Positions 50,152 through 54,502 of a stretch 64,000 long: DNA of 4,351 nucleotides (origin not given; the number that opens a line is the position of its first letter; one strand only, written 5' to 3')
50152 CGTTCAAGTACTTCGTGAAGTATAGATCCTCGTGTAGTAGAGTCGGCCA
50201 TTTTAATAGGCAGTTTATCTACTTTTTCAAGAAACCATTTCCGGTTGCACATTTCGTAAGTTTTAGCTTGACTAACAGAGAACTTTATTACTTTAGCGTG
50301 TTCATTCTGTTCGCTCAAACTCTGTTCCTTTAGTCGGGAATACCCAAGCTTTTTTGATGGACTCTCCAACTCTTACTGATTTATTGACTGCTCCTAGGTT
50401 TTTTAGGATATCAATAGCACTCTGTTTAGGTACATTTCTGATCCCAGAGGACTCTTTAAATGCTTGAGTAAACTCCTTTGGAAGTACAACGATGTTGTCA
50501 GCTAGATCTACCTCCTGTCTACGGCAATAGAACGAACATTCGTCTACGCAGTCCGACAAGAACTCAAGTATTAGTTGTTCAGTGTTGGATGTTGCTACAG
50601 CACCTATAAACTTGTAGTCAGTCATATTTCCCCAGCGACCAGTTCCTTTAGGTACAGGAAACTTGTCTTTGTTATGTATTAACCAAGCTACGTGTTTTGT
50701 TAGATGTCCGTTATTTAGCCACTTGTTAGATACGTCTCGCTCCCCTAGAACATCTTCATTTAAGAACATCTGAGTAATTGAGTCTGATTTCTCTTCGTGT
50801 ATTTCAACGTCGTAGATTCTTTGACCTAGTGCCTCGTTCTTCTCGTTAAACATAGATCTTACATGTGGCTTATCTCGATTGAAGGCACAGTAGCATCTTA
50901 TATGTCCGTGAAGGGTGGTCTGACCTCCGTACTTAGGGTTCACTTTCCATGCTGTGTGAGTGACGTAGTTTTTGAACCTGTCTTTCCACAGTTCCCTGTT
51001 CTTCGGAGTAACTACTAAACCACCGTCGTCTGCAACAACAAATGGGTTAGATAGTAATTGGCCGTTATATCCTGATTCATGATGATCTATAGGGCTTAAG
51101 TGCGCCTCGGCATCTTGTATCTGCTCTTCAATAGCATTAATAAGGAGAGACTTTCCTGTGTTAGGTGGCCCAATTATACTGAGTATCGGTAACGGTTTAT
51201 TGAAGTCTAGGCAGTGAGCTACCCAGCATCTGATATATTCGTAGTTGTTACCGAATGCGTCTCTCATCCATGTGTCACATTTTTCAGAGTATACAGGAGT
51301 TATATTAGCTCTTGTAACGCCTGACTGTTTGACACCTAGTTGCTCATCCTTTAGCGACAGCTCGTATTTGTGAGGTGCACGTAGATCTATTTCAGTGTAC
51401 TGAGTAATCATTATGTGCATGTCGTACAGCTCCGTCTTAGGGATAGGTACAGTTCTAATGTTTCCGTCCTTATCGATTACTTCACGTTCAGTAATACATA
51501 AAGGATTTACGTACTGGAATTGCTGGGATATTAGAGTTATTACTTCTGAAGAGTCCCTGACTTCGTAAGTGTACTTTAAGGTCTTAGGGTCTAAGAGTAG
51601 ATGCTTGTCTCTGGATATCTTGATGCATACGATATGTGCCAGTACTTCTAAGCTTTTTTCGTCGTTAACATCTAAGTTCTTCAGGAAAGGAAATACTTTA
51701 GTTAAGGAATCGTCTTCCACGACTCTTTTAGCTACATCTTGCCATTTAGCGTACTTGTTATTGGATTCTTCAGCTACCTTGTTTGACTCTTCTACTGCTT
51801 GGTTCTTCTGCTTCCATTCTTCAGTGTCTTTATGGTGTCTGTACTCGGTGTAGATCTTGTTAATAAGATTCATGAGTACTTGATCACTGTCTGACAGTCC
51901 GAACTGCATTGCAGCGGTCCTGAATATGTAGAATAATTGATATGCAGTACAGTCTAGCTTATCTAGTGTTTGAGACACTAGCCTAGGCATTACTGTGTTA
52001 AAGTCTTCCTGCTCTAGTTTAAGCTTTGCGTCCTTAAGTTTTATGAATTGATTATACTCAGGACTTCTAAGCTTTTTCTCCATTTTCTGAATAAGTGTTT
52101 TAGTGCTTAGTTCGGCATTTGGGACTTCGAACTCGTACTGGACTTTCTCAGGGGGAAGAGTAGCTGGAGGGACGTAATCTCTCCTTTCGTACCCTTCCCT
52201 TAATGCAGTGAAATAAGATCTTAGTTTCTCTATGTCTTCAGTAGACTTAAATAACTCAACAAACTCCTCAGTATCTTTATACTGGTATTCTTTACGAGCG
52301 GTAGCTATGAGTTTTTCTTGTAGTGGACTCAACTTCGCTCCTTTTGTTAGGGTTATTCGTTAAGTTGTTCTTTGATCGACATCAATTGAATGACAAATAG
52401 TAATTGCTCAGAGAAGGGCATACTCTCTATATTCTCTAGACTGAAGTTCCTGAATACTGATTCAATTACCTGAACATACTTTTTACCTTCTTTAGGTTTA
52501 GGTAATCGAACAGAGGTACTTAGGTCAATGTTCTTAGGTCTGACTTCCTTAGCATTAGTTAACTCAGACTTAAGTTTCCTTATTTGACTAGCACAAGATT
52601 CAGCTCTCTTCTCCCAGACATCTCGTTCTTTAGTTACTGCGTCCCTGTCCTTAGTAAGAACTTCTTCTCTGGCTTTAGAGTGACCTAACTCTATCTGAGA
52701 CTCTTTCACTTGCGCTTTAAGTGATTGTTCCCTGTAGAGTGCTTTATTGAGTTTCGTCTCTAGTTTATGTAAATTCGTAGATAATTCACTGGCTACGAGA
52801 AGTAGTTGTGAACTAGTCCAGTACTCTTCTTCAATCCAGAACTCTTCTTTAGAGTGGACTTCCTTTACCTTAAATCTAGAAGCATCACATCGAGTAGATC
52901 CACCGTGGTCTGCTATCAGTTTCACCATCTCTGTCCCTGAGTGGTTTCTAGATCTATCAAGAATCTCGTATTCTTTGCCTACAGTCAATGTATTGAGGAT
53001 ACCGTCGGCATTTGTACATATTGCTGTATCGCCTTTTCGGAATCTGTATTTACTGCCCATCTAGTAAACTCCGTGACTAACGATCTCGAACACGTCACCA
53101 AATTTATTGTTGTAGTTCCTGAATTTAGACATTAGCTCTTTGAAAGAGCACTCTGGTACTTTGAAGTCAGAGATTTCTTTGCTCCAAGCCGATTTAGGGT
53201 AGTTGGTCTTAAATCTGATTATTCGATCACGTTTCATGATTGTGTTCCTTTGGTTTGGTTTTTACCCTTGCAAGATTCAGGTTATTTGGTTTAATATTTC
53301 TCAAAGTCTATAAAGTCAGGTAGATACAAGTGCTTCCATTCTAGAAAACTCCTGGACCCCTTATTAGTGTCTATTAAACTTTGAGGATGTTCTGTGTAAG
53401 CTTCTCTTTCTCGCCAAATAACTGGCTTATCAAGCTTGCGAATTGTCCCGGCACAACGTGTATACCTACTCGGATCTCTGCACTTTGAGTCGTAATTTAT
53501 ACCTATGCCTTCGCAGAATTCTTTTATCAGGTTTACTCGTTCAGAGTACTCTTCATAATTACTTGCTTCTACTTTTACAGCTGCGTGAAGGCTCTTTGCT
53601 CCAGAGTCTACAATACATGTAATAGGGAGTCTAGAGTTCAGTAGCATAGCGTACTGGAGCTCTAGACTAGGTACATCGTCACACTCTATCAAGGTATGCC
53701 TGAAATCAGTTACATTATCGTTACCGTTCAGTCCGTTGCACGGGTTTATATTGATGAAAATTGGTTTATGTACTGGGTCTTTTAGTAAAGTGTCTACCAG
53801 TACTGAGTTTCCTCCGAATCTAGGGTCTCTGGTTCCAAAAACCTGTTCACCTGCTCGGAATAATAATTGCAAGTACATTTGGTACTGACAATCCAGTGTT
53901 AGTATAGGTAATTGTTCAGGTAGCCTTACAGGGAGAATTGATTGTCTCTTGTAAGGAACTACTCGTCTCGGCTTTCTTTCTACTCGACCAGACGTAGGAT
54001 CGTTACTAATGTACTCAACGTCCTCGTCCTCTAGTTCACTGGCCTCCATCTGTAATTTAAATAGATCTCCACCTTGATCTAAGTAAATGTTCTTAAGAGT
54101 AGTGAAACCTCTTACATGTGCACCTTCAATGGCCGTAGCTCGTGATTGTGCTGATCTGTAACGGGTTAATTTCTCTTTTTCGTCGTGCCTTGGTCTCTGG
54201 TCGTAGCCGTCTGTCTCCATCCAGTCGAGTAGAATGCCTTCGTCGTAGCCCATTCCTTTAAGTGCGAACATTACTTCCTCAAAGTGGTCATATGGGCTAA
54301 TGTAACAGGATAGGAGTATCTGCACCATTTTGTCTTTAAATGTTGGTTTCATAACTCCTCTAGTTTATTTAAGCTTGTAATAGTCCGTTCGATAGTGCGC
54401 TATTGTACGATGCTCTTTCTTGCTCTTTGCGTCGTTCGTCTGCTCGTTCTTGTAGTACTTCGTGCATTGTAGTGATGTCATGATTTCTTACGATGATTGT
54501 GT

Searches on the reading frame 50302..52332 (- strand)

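Call 16: search_protein_families(library=phrogs, proteins=[window:50302-52332:-], max_evalue=0.001)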
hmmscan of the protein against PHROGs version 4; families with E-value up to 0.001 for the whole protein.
window:50302-52332:- (676 aa): 1 family
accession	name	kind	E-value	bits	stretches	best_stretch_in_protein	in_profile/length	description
phrog_1156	-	DNA, RNA and nucleotide metabolism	0.00031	20.4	1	349-486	522-665/855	DNA primase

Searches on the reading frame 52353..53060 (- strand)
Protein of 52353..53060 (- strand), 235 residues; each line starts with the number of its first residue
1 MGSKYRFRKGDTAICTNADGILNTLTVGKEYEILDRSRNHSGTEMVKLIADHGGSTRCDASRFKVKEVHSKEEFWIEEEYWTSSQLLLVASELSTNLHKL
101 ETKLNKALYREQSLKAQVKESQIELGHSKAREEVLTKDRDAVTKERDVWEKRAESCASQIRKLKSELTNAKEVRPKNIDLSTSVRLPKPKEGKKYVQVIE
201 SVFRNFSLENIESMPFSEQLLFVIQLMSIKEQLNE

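Call 16: search_protein_families(library=phrogs, proteins=[window:52353-53060:-], max_evalue=0.001)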
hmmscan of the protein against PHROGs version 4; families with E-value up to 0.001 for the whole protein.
window:52353-53060:- (235 aa): 1 family
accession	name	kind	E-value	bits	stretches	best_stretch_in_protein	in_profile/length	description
phrog_4927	-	unknown function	2.9e-06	28.2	1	7-67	5-69/73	-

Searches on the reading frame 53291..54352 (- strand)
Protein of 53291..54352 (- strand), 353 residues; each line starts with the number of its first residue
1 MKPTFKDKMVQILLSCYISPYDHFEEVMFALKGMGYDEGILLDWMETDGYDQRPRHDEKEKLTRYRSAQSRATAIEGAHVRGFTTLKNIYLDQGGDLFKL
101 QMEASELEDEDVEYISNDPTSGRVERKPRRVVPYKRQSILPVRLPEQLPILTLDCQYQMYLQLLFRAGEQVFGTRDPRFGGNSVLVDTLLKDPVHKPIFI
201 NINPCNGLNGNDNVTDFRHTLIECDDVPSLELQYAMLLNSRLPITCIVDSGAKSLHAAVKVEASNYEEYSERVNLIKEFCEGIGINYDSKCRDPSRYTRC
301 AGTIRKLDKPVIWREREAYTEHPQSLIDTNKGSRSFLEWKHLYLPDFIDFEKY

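Call 16: search_protein_families(library=phrogs, proteins=[window:53291-54352:-], max_evalue=0.001)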
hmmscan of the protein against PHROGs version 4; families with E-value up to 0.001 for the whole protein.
window:53291-54352:- (353 aa): 1 family
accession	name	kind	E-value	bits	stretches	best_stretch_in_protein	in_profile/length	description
phrog_2597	-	DNA, RNA and nucleotide metabolism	2.3e-37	129.9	1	198-341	201-330/747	DNA primase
